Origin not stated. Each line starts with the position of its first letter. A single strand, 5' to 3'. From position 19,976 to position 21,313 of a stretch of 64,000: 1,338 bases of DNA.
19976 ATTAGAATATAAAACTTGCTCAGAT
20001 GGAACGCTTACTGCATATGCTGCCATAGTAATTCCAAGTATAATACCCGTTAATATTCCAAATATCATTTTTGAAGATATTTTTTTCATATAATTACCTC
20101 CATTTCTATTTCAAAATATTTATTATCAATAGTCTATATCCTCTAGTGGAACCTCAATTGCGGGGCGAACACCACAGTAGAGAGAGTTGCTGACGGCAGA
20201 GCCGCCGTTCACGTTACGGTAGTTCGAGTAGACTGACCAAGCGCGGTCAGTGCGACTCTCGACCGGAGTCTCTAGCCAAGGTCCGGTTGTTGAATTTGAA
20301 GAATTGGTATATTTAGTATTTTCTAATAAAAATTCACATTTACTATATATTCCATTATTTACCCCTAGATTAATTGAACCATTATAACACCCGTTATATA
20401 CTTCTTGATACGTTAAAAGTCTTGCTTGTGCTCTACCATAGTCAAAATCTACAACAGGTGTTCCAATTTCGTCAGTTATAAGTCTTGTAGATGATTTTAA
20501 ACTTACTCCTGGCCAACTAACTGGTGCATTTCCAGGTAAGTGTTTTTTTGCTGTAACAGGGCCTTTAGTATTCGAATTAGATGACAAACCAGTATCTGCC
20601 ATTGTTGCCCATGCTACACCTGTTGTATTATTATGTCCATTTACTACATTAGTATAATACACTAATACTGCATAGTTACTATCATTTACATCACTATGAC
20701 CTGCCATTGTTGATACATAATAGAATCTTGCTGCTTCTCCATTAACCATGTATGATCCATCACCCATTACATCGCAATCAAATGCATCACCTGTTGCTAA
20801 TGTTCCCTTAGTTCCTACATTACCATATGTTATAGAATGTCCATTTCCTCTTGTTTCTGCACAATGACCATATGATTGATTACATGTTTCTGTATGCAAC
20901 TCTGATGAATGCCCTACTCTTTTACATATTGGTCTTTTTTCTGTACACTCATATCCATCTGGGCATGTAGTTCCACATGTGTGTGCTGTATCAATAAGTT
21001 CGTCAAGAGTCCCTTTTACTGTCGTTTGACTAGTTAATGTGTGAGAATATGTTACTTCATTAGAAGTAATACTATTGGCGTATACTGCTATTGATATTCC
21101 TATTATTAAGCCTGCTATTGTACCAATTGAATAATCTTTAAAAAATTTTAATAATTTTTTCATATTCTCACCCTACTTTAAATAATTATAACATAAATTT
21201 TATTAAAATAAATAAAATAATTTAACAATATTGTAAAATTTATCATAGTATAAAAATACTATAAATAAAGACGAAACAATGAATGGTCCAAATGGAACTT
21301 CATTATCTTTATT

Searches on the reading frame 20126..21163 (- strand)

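Call 67: search_protein_families(library=ncbifam, proteins=[window:20126-21163:-], max_evalue=1)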
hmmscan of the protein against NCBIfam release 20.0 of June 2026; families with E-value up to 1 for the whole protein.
window:20126-21163:- (345 aa): 1 family
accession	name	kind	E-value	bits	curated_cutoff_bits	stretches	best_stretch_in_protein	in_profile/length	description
NF009582.0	PRK13024.1-2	equivalog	0.25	9.2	723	1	9-36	383-410/859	protein translocase subunit SecDF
